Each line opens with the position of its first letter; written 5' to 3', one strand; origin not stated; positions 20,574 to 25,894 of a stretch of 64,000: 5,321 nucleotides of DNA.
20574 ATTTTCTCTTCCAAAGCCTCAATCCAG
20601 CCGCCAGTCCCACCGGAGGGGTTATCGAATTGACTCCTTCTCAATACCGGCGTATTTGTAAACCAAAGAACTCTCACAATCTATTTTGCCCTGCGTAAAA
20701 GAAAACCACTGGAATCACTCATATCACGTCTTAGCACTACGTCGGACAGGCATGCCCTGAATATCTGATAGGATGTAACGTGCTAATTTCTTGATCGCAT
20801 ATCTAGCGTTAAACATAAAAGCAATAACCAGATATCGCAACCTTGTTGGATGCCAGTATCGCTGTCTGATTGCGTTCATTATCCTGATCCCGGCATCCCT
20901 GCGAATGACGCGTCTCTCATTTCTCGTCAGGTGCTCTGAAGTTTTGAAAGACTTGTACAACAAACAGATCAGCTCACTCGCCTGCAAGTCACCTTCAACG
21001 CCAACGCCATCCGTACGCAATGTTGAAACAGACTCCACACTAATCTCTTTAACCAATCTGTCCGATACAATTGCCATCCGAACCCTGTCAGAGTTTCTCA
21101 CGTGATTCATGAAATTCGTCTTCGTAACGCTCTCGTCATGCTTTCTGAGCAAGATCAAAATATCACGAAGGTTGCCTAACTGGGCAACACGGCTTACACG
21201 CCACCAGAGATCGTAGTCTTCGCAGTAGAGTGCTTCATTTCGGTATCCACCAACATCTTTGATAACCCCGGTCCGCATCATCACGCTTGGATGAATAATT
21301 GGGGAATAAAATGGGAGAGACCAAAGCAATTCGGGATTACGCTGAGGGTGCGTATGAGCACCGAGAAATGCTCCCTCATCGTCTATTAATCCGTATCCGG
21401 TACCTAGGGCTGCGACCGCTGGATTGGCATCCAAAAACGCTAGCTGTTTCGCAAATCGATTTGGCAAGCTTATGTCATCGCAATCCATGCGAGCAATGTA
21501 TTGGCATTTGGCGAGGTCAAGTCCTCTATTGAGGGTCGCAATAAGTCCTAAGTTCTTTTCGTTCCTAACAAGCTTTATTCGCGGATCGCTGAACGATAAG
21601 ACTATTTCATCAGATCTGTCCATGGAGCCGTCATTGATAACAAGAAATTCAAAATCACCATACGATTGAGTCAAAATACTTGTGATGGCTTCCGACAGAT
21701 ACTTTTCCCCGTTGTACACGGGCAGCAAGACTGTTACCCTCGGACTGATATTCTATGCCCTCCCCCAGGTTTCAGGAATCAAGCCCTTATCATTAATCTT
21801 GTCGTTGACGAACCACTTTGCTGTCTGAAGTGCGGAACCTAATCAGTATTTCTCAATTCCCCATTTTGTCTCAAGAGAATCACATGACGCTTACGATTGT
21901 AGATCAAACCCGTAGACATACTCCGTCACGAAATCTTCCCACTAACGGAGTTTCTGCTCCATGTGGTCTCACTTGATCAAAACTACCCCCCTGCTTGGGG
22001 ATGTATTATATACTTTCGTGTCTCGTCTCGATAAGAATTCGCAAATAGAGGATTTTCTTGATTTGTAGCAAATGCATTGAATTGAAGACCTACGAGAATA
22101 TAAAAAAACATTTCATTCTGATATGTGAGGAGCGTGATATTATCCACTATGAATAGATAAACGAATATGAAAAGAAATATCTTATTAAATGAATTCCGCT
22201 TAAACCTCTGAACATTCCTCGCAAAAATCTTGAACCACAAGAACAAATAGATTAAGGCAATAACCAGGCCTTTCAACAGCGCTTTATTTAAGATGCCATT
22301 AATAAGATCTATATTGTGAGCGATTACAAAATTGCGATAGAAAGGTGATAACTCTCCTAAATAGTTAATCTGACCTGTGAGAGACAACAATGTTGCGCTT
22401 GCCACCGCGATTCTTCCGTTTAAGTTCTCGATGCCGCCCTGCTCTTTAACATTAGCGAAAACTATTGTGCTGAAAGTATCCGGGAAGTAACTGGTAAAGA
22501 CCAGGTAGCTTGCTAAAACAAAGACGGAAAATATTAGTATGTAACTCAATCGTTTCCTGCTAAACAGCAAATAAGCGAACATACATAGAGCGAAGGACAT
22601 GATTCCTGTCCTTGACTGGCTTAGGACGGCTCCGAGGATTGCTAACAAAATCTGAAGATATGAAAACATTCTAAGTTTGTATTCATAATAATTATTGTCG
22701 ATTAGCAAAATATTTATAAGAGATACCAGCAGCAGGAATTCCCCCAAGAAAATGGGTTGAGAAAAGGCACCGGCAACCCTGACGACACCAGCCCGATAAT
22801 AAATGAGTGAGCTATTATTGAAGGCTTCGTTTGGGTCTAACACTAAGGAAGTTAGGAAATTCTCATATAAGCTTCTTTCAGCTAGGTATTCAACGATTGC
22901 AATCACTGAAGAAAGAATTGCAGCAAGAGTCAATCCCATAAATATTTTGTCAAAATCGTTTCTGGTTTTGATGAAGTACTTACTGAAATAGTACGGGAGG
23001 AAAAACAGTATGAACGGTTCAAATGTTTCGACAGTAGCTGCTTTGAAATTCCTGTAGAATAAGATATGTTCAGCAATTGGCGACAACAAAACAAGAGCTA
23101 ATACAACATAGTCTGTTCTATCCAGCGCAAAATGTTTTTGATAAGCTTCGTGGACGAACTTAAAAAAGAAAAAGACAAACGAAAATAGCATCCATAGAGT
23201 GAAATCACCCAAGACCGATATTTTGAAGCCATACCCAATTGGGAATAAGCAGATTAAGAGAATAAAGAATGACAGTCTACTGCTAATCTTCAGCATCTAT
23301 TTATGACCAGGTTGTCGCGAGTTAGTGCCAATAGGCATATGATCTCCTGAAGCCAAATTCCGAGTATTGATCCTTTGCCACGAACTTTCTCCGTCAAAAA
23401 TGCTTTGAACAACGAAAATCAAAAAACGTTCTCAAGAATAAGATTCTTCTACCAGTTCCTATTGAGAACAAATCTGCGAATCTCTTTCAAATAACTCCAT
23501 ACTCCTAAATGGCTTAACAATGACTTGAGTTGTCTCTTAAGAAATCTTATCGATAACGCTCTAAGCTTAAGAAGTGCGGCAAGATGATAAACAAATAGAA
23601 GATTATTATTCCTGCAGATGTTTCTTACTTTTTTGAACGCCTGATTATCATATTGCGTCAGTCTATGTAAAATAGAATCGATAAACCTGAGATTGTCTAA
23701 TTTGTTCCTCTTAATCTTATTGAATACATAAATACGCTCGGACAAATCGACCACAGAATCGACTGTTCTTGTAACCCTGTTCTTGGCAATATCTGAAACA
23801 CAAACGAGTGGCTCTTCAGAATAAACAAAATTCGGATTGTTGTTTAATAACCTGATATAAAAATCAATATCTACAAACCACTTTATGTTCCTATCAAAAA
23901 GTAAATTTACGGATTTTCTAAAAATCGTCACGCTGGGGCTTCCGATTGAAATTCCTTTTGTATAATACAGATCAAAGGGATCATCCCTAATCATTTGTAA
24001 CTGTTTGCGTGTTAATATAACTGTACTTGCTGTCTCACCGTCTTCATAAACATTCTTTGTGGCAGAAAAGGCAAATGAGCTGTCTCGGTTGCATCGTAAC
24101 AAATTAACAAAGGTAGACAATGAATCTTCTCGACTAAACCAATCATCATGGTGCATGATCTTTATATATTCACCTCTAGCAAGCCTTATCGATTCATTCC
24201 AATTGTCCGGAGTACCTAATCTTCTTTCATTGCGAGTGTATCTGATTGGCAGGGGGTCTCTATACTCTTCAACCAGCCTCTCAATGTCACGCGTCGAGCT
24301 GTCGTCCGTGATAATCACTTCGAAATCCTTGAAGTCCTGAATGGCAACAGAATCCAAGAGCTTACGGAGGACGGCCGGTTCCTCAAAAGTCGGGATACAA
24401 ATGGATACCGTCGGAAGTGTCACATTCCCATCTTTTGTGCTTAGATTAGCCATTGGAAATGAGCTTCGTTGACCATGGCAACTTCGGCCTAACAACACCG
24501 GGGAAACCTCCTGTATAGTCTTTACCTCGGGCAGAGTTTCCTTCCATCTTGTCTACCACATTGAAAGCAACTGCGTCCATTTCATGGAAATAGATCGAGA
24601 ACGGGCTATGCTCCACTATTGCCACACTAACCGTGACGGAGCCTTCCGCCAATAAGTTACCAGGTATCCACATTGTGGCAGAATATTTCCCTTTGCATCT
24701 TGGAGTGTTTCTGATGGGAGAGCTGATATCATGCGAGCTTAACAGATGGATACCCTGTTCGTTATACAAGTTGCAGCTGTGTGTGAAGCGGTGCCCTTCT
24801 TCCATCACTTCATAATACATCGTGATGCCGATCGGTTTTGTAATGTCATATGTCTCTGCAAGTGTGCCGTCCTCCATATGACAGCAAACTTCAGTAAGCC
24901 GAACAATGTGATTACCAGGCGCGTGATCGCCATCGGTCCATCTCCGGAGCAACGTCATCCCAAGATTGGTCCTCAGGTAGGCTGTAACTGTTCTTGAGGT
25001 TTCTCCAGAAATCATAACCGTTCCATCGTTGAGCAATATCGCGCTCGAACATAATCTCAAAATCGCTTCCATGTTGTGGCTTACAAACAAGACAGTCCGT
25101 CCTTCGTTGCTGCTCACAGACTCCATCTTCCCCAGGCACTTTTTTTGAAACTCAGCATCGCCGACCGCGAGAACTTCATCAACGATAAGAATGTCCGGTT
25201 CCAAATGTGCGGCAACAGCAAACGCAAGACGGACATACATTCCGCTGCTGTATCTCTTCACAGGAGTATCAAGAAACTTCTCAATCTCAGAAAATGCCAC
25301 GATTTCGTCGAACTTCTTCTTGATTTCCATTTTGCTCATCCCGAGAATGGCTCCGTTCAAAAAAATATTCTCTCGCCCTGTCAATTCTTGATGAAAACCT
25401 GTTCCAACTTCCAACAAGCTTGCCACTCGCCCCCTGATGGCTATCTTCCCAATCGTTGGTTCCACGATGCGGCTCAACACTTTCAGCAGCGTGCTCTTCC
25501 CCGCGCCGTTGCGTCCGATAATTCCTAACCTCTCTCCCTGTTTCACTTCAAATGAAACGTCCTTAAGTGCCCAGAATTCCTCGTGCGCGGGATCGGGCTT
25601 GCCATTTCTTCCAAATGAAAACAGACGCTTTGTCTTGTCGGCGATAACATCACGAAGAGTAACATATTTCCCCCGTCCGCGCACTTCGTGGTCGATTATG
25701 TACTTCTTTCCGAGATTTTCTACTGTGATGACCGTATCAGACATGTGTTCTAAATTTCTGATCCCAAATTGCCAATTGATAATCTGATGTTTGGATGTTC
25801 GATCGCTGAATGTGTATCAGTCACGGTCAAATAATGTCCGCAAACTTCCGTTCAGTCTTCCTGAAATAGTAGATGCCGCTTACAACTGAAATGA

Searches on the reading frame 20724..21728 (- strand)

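Call 90: search_protein_families(library=pfam, proteins=[window:20724-21728:-], max_evalue=0.00001)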
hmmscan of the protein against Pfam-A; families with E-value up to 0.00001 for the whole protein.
window:20724-21728:- (334 aa): 3 families
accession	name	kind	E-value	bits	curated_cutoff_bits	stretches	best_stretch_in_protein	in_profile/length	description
PF00535.33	Glycos_transf_2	-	4.6e-31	108.4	23.3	1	2-126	4-130/168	Glycosyl transferase family 2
PF10111.15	Glyco_tranf_2_2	-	2.9e-10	40.5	27.3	1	2-180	4-201/276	Glycosyltransferase like family 2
PF13641.12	Glyco_tranf_2_3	-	5.6e-10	40.1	27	1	2-180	7-196/230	Glycosyltransferase like family 2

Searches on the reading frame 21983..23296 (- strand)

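Call 90: search_protein_families(library=pfam, proteins=[window:21983-23296:-], max_evalue=0.00001)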
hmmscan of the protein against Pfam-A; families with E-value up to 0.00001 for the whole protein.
window:21983-23296:- (437 aa): 1 family
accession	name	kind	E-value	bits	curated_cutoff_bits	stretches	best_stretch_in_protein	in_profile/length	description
PF04932.20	Wzy_C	-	3.7e-06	27.2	31.7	1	216-300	3-89/149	O-Antigen ligase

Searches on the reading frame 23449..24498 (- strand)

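Call 90: search_protein_families(library=pfam, proteins=[window:23449-24498:-], max_evalue=0.00001)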
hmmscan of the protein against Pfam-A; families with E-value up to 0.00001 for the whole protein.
window:23449-24498:- (349 aa): 2 families
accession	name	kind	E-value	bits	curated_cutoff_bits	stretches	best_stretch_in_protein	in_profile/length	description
PF00535.33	Glycos_transf_2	-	3e-24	86.3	23.3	1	32-197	1-163/168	Glycosyl transferase family 2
PF13641.12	Glyco_tranf_2_3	-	1.2e-06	29.2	27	1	29-137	1-112/230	Glycosyltransferase like family 2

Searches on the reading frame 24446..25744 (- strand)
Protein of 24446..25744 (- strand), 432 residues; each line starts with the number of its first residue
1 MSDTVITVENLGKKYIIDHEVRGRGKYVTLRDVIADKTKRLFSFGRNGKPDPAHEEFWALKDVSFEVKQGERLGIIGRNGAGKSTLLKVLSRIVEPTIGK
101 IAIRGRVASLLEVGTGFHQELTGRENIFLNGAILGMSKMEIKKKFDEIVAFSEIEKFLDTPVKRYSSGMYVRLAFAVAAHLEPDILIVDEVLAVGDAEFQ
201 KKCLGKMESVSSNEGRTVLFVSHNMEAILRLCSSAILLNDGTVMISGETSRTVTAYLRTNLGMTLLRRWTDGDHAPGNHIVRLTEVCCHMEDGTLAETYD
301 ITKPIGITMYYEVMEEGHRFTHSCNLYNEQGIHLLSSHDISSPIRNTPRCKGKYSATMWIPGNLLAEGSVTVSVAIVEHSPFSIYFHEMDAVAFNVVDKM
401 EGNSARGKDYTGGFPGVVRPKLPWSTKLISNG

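Call 90: search_protein_families(library=pfam, proteins=[window:24446-25744:-], max_evalue=0.00001)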
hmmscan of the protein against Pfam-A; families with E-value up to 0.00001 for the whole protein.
window:24446-25744:- (432 aa): 2 families
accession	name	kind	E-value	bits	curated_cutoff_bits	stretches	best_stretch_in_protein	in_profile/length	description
PF00005.33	ABC_tran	-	4.2e-23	82.9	25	1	60-191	1-135/137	ABC transporter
PF14524.12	Wzt_C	-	7.9e-06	26.4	30.4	0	276-399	5-132/143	Wzt C-terminal domain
